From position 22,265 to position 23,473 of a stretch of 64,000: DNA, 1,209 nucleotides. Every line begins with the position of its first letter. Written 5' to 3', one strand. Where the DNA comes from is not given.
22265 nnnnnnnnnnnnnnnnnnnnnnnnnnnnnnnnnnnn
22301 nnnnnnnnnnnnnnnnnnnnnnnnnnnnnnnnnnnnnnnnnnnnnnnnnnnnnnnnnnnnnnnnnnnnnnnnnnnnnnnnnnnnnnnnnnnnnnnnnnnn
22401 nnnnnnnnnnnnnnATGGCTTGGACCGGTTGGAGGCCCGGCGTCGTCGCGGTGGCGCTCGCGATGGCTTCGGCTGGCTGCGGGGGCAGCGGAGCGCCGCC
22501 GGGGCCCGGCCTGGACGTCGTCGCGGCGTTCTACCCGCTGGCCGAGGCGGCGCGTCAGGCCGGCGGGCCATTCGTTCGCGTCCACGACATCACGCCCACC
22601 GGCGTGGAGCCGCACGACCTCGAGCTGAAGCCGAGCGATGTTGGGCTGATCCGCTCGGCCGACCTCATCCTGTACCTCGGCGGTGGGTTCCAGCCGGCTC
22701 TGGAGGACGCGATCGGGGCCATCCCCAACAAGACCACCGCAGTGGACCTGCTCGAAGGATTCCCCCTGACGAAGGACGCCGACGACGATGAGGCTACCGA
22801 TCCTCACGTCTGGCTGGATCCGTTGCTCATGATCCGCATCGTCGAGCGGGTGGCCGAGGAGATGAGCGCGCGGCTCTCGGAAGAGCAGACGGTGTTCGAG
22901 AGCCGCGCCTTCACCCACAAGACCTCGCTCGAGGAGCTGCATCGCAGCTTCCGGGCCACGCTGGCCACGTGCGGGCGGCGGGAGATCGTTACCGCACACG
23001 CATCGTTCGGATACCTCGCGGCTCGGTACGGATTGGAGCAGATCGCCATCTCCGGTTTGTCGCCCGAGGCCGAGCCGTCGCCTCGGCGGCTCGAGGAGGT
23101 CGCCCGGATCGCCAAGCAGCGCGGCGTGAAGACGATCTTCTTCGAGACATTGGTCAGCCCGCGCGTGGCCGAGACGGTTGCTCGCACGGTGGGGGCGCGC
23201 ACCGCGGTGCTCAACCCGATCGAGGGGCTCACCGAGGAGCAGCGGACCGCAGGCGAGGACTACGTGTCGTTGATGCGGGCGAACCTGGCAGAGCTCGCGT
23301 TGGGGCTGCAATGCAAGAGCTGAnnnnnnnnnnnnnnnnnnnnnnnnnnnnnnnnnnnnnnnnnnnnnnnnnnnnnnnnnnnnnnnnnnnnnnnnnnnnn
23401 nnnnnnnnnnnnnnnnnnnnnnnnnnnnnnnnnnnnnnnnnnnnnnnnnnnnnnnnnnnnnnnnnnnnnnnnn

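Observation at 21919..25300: Zur regulon: Zur-box-like AT island in the shared promoter of divergent msrB and znuACB-zur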

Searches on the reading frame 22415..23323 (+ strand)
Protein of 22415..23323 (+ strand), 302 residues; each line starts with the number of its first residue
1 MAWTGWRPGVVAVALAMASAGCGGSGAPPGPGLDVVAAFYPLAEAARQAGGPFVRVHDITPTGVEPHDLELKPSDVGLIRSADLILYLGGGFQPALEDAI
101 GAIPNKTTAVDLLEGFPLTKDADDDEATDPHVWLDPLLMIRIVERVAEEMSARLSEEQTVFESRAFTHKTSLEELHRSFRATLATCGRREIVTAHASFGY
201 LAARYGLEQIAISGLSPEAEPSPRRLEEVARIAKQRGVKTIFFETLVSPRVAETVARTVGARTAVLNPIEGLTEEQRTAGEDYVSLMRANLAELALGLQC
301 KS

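Call 6: search_protein_families(library=pfam, proteins=[window:22415-23323:+])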
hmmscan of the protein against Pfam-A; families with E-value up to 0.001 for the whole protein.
window:22415-23323:+ (302 aa): 1 family
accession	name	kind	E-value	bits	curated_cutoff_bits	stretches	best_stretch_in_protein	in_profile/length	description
PF01297.22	ZnuA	-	1.2e-72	245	29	1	35-295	1-261/263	Zinc-uptake complex component A periplasmic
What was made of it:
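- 22415..23323 (+): znuA: zinc-type cluster A-I substrate-binding lipoprotein (302 aa). PF01297, E = 1.2e-72 (call 6).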

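Call 7: search_protein_families(library=ncbifam, proteins=[window:22415-23323:+])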
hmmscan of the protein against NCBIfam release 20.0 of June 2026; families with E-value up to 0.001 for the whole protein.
window:22415-23323:+ (302 aa): 8 families
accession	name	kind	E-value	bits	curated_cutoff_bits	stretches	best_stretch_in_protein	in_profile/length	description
NF040870.1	AztC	equivalog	2e-43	148.8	350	1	35-298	1-277/277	zinc ABC transporter substrate-binding protein AztC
NF053842.1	MnTportMntCDein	equivalog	2e-34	119.1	400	1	33-293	6-277/281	manganese ABC transporter substrate-binding protein MntC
NF033605.1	Zn_bnd_ABC_AdcA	exception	3.4e-29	102.2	700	2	127-298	151-322/517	zinc ABC transporter substrate-binding lipoprotein AdcA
NF007091.2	PRK09545.1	equivalog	1.4e-25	90.2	268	2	121-278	142-299/318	zinc ABC transporter substrate-binding protein ZnuA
NF053703.1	Mn_SBP_EfaA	exception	5.9e-25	88.1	485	1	30-298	33-309/310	Mn/Fe ABC transporter substrate-binding lipoprotein EfaA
NF047355.1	ABC_bind_Mn_Staph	exception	1.9e-22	79.9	500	1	32-292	32-302/309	manganese ABC transporter substrate-binding lipoprotein MntC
NF040928.1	ABC_lipo_SloC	subfamily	1.9e-19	69.9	525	1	31-299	26-303/304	metal ABC transporter substrate-binding lipoprotein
TIGR03772.1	anch_rpt_subst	equivalog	1.2e-17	63.7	350.45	1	128-295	316-482/486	anchored repeat ABC transporter, substrate-binding protein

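Call 8: find_homologous_proteins(query=window:22415-23323:+, max_evalue=1e-20)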
Query window:22415-23323:+ (302 aa): 7972 proteins with E <= 1e-20 among 8000 candidates; the best 120 are listed.
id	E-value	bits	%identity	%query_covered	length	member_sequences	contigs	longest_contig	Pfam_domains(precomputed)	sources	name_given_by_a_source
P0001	2.2e-194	662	100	100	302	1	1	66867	PF01297.23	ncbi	-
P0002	5.1e-174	595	91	100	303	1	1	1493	PF01297.23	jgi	jgi:zinc transport system substrate-binding protein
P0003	1.4e-164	564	87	100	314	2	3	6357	PF01297.23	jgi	jgi:zinc transport system substrate-binding protein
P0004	7.2e-159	546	87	96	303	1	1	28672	PF01297.23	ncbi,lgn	ncbi:MAG: metal ABC transporter substrate-binding protein [Actinomycetota bacterium]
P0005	5.3e-156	536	87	94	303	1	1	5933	PF01297.23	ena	-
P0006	1.7e-153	528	84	93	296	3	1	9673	PF01297.23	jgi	-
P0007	3.4e-141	488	82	93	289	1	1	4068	PF01297.23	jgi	jgi:zinc transport system substrate-binding protein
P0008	1.7e-135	469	73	100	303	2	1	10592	PF01297.23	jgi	jgi:zinc transport system substrate-binding protein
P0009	9.0e-130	450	68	100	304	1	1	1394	PF01297.23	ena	-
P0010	9.8e-126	437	73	93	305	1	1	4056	PF01297.23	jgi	jgi:zinc transport system substrate-binding protein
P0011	8.7e-125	434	70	100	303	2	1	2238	PF01297.23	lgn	-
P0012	4.1e-116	405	67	96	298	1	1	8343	PF01297.23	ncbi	ncbi:MAG: metal ABC transporter substrate-binding protein [Actinomycetota bacterium]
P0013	6.7e-116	405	67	96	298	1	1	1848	PF01297.23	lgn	-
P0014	1.9e-115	403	68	92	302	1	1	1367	PF01297.23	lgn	-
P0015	1.1e-114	401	67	98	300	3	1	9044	PF01297.23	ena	-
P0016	4.4e-114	399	67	89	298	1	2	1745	PF01297.23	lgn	-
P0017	7.0e-114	398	65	94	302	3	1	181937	PF01297.23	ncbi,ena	-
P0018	6.3e-112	392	65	95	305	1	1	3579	PF01297.23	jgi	jgi:zinc transport system substrate-binding protein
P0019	6.5e-111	388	64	97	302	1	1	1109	PF01297.23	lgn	-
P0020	9.9e-111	388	64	95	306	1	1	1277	PF01297.23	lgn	-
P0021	1.4e-110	387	66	89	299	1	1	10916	PF01297.23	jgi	jgi:zinc transport system substrate-binding protein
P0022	1.5e-110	387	66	92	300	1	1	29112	PF01297.23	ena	-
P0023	1.6e-110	387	69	89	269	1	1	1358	PF01297.23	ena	-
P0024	4.2e-108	379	65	93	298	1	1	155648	PF01297.23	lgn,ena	-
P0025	2.3e-106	373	63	89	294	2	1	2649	PF01297.23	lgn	-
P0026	9.2e-99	348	58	97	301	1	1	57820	PF01297.23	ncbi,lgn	-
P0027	1.1e-97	345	57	84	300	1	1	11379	PF01297.23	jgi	jgi:zinc transport system substrate-binding protein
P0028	4.5e-95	336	57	98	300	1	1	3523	PF01297.23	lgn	-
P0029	1.5e-94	335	58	89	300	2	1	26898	PF01297.23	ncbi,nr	ncbi:MAG: zinc ABC transporter substrate-binding protein [Acidobacteria bacterium]|nr:zinc ABC trans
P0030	6.2e-93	329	57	95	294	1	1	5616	PF01297.23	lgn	-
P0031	8.5e-93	329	56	96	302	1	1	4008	PF01297.23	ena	-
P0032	1.7e-92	328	57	89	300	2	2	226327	PF01297.23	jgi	jgi:zinc transport system substrate-binding protein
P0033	2.5e-92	327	56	95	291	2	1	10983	PF01297.23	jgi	jgi:zinc transport system substrate-binding protein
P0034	5.3e-91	323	55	96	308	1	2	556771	PF01297.23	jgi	jgi:zinc transport system substrate-binding protein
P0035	3.5e-90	320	57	89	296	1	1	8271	PF01297.23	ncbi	-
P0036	2.1e-89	318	54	97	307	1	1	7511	PF01297.23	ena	-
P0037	1.0e-88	315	54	92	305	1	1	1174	PF01297.23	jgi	jgi:zinc transport system substrate-binding protein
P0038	4.3e-88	313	56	93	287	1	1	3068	PF01297.23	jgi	jgi:zinc transport system substrate-binding protein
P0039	7.0e-88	313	55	93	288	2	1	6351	PF01297.23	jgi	jgi:zinc transport system substrate-binding protein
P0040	2.0e-87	311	56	88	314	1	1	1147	PF01297.23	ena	-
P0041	2.1e-87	311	54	97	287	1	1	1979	PF01297.23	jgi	jgi:zinc transport system substrate-binding protein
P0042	2.3e-87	311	53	95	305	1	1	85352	PF01297.23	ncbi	ncbi:MAG: metal ABC transporter substrate-binding protein [Actinomycetota bacterium]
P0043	2.8e-87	311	53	99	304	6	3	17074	PF01297.23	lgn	-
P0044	6.2e-87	310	53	89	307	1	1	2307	PF01297.23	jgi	jgi:zinc transport system substrate-binding protein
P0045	1.1e-86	309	57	96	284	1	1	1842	PF01297.23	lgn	-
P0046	1.2e-86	309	56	97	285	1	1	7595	PF01297.23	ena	-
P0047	1.3e-86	309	52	97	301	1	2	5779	PF01297.23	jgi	jgi:zinc transport system substrate-binding protein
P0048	1.6e-86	308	55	89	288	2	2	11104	PF01297.23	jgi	jgi:zinc transport system substrate-binding protein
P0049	1.7e-86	308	57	89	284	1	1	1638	PF01297.23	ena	-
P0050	2.2e-86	308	50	98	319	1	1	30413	PF01297.23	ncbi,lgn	-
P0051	4.0e-86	307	54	93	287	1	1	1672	PF01297.23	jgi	jgi:zinc transport system substrate-binding protein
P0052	5.3e-86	306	56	94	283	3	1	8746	PF01297.23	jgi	jgi:zinc transport system substrate-binding protein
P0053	6.2e-86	306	57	97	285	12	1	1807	PF01297.23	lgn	-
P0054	6.2e-86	306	56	88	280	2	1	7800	PF01297.23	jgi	jgi:zinc transport system substrate-binding protein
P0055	7.2e-86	306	52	96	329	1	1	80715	PF01297.23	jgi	jgi:zinc transport system substrate-binding protein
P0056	8.6e-86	306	54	95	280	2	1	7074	PF01297.23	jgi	jgi:zinc transport system substrate-binding protein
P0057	9.4e-86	306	54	97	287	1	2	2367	PF01297.23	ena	-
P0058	1.0e-85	306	56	88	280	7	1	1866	PF01297.23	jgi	jgi:zinc transport system substrate-binding protein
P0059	1.1e-85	306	56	88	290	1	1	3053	PF01297.23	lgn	-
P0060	1.2e-85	305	55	88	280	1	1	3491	PF01297.23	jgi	jgi:zinc transport system substrate-binding protein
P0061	1.5e-85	305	55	88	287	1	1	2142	PF01297.23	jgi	jgi:zinc transport system substrate-binding protein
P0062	1.7e-85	305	55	88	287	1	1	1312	PF01297.23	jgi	jgi:zinc transport system substrate-binding protein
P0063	1.8e-85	305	52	94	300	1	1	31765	PF01297.23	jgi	jgi:zinc transport system substrate-binding protein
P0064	1.8e-85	305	54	93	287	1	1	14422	PF01297.23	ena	-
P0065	1.9e-85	305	55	88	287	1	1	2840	PF01297.23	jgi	jgi:zinc transport system substrate-binding protein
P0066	2.3e-85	304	54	94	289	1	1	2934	PF01297.23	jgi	jgi:zinc transport system substrate-binding protein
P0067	3.5e-85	304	55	95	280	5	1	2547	PF01297.23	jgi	-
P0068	3.9e-85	304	56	88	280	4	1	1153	PF01297.23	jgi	jgi:zinc transport system substrate-binding protein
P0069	5.8e-85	303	51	96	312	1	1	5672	PF01297.23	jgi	jgi:zinc transport system substrate-binding protein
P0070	6.0e-85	303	54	88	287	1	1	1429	PF01297.23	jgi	jgi:zinc transport system substrate-binding protein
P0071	6.5e-85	303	54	98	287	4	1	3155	PF01297.23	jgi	jgi:zinc transport system substrate-binding protein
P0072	7.3e-85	303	56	97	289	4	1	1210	PF01297.23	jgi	jgi:zinc transport system substrate-binding protein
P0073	7.4e-85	303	56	97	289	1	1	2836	PF01297.23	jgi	jgi:zinc transport system substrate-binding protein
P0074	1.1e-84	302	55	97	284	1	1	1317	PF01297.23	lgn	-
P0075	1.1e-84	302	54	94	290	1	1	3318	PF01297.23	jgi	jgi:zinc transport system substrate-binding protein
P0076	1.2e-84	302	57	88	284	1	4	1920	PF01297.23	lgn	-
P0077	1.4e-84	302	54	97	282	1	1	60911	PF01297.23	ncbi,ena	-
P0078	1.6e-84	302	54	97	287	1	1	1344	PF01297.23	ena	-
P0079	1.6e-84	302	54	97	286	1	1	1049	PF01297.23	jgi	jgi:zinc transport system substrate-binding protein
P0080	1.7e-84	302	51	96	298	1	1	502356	PF01297.23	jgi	jgi:zinc transport system substrate-binding protein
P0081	1.8e-84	301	54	89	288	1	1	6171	PF01297.23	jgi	jgi:zinc transport system substrate-binding protein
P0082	2.9e-84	301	54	87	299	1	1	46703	PF01297.23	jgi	jgi:zinc transport system substrate-binding protein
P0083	3.0e-84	301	54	96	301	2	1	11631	PF01297.23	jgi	jgi:zinc transport system substrate-binding protein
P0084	3.2e-84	301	53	89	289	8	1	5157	PF01297.23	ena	-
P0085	3.8e-84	300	53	97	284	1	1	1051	PF01297.23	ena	-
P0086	3.8e-84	300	52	97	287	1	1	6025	PF01297.23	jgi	jgi:zinc transport system substrate-binding protein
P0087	4.1e-84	300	53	97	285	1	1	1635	PF01297.23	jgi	jgi:zinc transport system substrate-binding protein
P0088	4.5e-84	300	55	94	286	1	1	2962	PF01297.23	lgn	-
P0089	4.5e-84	300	53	93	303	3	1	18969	PF01297.23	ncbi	ncbi:MAG: metal ABC transporter substrate-binding protein [Actinomycetota bacterium]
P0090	5.1e-84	300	55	88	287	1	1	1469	PF01297.23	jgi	jgi:zinc transport system substrate-binding protein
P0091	5.1e-84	300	53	95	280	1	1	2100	PF01297.23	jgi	jgi:zinc transport system substrate-binding protein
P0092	5.4e-84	300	53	97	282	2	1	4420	PF01297.23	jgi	jgi:zinc transport system substrate-binding protein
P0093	5.5e-84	300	54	95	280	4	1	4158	PF01297.23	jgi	jgi:zinc transport system substrate-binding protein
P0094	5.9e-84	300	55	97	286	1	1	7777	PF01297.23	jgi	jgi:zinc transport system substrate-binding protein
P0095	6.5e-84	300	53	93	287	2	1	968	PF01297.23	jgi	jgi:zinc transport system substrate-binding protein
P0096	6.7e-84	300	53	97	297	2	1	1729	PF01297.23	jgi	jgi:zinc transport system substrate-binding protein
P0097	6.7e-84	300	53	93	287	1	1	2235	PF01297.23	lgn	-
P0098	6.9e-84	300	56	88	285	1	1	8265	PF01297.23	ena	-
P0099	7.2e-84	299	56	88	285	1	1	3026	PF01297.23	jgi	jgi:zinc transport system substrate-binding protein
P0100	7.4e-84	299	56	88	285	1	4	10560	PF01297.23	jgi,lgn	jgi:zinc transport system substrate-binding protein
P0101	7.9e-84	299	52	93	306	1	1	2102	PF01297.23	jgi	jgi:zinc transport system substrate-binding protein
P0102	9.3e-84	299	55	97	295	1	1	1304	PF01297.23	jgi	jgi:zinc transport system substrate-binding protein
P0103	1.0e-83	299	54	94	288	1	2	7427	PF01297.23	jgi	jgi:zinc transport system substrate-binding protein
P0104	1.0e-83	299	53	97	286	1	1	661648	PF01297.23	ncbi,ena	-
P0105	1.0e-83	299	55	89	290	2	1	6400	PF01297.23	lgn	-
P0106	1.2e-83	299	56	88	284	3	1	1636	PF01297.23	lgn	-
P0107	1.3e-83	299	54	89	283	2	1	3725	PF01297.23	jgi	jgi:zinc transport system substrate-binding protein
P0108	1.3e-83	299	55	97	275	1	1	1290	PF01297.23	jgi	jgi:zinc transport system substrate-binding protein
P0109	1.3e-83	299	56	93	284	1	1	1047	PF01297.23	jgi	jgi:zinc transport system substrate-binding protein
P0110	1.4e-83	299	54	93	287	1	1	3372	PF01297.23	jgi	jgi:zinc transport system substrate-binding protein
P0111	1.6e-83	298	54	93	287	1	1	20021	PF01297.23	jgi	jgi:zinc transport system substrate-binding protein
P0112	1.7e-83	298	56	88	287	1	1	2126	PF01297.23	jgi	jgi:zinc transport system substrate-binding protein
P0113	1.7e-83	298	53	96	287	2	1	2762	PF01297.23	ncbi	-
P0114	1.7e-83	298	54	97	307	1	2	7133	PF01297.23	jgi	jgi:zinc transport system substrate-binding protein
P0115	2.0e-83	298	56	88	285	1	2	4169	PF01297.23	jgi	jgi:zinc transport system substrate-binding protein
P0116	2.0e-83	298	55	97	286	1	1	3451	PF01297.23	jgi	jgi:zinc transport system substrate-binding protein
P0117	2.1e-83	298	54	93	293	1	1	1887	PF01297.23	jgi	jgi:zinc transport system substrate-binding protein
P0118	2.2e-83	298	56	88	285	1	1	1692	PF01297.23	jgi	jgi:zinc transport system substrate-binding protein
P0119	2.4e-83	298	51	96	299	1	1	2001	PF01297.23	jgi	jgi:zinc transport system substrate-binding protein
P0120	3.0e-83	297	53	93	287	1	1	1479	PF01297.23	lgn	-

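Call 11: find_related_loci(query=A1, collection=genome_contigs, flank=4000)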
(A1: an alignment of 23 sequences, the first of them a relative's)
Query A1 (302 aa) in genome_contigs; peptide patterns used: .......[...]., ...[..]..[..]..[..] (x = any residue, [..] = any of these).
600 stretches matched a pattern (row limit reached: there are more); 596 encode a relative of the query (tblastn E <= 1e-3); the best 80 are kept; 80 distinct loci.
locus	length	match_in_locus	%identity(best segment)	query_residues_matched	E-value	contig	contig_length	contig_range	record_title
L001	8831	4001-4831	54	13-300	3e-88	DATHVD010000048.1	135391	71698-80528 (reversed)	MAG TPA_asm: Gaiellaceae bacterium isolate SMAG_U16124 k141_478928, whole genome shotgun sequence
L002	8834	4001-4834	53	10-301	4e-85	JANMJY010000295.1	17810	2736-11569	MAG: Actinomycetes bacterium isolate OTE_64_metabat_291 OTE_64_k141_3622733, whole genome shotgun sequence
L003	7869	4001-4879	50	9-300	3e-85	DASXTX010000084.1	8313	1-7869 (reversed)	MAG TPA_asm: Actinomycetota bacterium isolate SMAG_U4703 k141_302227, whole genome shotgun sequence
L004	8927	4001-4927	47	10-301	2e-83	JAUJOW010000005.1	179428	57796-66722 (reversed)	MAG: Acidimicrobiales bacterium isolate YX3bin29 opera_contig_165, whole genome shotgun sequence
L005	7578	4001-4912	49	2-302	1e-82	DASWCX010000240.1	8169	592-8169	MAG TPA_asm: Actinomycetota bacterium isolate SMAG_U2720 k141_674703, whole genome shotgun sequence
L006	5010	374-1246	53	10-299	2e-82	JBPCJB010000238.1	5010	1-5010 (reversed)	MAG: Gaiellaceae bacterium isolate TH_ant_mag_15 S1Ck127_9861343_flag_0_multi_7.1540_len_5010, whole genome shotgun sequ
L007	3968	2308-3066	50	35-300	3e-82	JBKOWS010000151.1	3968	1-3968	MAG: Actinomycetota bacterium isolate GM_EKS_MAG_00009 GM_EKS_000000834995, whole genome shotgun sequence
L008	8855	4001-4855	49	20-301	9e-82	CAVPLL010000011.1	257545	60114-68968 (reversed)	MAG: uncultured Actinomycetes bacterium isolate MFD10007.bin.2.144 genome assembly, contig: contig_72967, whole genome s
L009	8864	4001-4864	48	10-300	1e-80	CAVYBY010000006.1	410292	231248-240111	MAG: uncultured Actinomycetes bacterium isolate MFD04944.bin.1.337 genome assembly, contig: contig_61028, whole genome s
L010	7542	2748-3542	52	22-301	2e-80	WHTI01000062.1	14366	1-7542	MAG: Actinomycetota bacterium isolate Dino_bin32 k141_44011_length_14366_cov_82.4084, whole genome shotgun sequence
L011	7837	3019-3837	51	33-301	2e-80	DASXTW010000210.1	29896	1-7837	MAG TPA_asm: Actinomycetota bacterium isolate SMAG_U4702 k141_2121209, whole genome shotgun sequence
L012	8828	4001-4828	48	10-300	5e-79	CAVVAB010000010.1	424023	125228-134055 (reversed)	MAG: uncultured Actinomycetes bacterium isolate MFD03975.bin.2.148 genome assembly, contig: contig_49443, whole genome s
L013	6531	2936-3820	47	9-301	8e-79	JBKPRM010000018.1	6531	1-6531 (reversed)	MAG: Actinomycetota bacterium isolate GS_EKS_MAG_00049 GS_EKS_000001910818, whole genome shotgun sequence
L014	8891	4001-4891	47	7-301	7e-78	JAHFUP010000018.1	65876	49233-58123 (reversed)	MAG: Acidimicrobiia bacterium isolate nzgw82 NODE_322_length_65877_cov_70.569013, whole genome shotgun sequence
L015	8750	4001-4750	51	35-300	1e-77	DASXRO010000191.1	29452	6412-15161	MAG TPA_asm: Gaiellaceae bacterium isolate SMAG_U4642 k141_2409245, whole genome shotgun sequence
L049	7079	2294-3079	58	33-301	3e-87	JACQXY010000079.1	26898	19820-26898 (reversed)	MAG: Acidobacteria bacterium isolate NC_groundwater_1527_Pr4_S-0.65um_71_16 SR1-18-Sp65_coassembly_scaffold_647832, whol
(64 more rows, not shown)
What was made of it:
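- Closest known: Streptomyces coelicolor Zur with znuACB. Different: Its nearest named relatives by ZnuA are Gaiellaceae at about 54% identity (call 11).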

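Call 12: find_related_loci(query=A1, collection=metagenome_contigs, flank=4000)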
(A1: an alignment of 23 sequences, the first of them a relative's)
Query A1 (302 aa) in metagenome_contigs; peptide patterns used: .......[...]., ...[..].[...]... (x = any residue, [..] = any of these).
600 stretches matched a pattern (row limit reached: there are more); 536 encode a relative of the query (tblastn E <= 1e-3); the best 80 are kept; 80 distinct loci.
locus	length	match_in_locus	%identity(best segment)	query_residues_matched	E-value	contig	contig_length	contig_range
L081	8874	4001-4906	82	1-302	2e-147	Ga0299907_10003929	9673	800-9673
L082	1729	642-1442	52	20-301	3e-92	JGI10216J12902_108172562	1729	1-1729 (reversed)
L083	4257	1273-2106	55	20-300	4e-87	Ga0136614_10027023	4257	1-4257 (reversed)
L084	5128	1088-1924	51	10-301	3e-86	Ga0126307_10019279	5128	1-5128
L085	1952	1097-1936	51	10-301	1e-89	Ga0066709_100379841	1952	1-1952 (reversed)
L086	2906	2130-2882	55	35-301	2e-87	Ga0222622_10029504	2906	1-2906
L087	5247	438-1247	57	22-300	2e-85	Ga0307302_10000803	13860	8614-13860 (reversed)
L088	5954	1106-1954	51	10-301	3e-85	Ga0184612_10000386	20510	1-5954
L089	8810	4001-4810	52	33-300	6e-85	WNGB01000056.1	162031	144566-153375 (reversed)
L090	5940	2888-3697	53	15-300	9e-85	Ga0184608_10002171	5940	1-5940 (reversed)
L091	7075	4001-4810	53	21-301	1e-84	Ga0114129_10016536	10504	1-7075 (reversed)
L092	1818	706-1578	49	10-300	3e-89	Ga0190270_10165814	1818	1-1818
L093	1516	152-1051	48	2-300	4e-90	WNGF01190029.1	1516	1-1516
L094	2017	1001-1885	48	11-300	5e-88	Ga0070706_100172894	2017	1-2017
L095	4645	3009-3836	51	10-301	2e-84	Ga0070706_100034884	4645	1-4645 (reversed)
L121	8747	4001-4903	47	2-302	2e-80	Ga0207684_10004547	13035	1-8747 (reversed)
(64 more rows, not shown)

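Call 16: find_encoding_contigs(protein=P0004, flank=4000, max_places=2)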
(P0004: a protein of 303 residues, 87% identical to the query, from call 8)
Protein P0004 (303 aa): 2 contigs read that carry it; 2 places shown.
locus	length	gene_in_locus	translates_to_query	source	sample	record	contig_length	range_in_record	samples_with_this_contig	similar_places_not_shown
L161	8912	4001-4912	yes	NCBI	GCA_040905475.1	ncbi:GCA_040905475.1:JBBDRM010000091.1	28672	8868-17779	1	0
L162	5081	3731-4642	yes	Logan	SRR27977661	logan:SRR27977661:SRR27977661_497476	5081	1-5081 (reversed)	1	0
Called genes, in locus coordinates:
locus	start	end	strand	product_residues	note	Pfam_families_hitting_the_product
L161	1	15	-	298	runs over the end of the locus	-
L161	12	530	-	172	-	PF01661:Macro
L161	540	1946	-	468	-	PF00149:Metallophos, PF12850:Metallophos_2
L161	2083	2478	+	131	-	PF00571:CBS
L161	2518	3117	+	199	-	PF00440:TetR_N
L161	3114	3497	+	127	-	PF11255:DUF3054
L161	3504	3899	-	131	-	PF01641:SelR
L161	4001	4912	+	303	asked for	PF01297:ZnuA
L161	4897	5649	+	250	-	PF00005:ABC_tran, PF02463:SMC_N (faint), PF13304:AAA_21 (faint)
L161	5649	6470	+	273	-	PF00950:ABC-3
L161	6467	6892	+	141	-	PF01475:FUR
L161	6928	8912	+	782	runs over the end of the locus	PF08924:Rv2525c_GlyHyd-like, PF13517:FG-GAP_3 (faint)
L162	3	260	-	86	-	?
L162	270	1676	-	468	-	PF00149:Metallophos, PF12850:Metallophos_2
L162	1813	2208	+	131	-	PF00571:CBS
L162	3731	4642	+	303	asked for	PF01297:ZnuA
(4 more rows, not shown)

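Call 17: find_encoding_contigs(protein=P0008, flank=4000, max_places=2)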
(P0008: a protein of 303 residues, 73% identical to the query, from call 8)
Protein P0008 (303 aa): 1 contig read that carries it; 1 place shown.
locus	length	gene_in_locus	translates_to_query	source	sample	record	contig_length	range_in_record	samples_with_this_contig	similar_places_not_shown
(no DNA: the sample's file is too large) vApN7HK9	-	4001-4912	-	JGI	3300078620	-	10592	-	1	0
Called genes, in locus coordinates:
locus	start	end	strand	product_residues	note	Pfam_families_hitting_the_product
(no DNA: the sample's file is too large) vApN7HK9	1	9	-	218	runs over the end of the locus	?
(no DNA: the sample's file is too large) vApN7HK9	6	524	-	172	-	PF01661:Macro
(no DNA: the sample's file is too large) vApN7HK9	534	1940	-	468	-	PF00149:Metallophos (weak), PF12850:Metallophos_2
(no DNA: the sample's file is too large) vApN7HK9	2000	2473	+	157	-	PF00571:CBS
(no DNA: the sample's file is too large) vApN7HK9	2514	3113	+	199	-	PF00440:TetR_N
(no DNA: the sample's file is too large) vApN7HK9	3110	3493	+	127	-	PF11255:DUF3054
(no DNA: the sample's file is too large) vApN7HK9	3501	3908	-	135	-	PF01641:SelR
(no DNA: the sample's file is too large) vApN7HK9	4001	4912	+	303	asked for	PF01297:ZnuA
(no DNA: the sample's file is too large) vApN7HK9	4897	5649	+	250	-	PF00005:ABC_tran, PF02463:SMC_N (faint), PF13304:AAA_21 (faint)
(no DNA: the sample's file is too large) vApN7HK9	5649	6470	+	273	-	PF00950:ABC-3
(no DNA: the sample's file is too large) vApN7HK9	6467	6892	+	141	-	PF01475:FUR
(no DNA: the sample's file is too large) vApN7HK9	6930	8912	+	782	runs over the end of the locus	PF08924:Rv2525c_GlyHyd-like, PF25850:PelX_Ig (faint), PF13517:FG-GAP_3 (weak)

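Call 18: find_encoding_contigs(protein=P0012, flank=4000, max_places=2)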
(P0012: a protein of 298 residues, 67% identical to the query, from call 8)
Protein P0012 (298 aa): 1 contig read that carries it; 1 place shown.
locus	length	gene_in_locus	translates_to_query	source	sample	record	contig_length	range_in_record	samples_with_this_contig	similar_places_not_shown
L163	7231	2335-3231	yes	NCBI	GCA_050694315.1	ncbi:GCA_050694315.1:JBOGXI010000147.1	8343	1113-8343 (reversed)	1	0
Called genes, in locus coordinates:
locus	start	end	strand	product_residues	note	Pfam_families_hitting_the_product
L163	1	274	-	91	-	?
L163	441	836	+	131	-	PF00571:CBS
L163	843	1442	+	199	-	PF00440:TetR_N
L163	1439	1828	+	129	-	PF11255:DUF3054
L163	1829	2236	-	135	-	PF01641:SelR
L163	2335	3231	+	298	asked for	PF01297:ZnuA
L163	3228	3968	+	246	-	PF00005:ABC_tran, PF02463:SMC_N (faint), PF13304:AAA_21 (faint)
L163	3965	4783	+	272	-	PF00950:ABC-3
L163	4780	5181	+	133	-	PF01475:FUR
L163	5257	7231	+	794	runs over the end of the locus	PF08924:Rv2525c_GlyHyd-like, PF13517:FG-GAP_3 (weak)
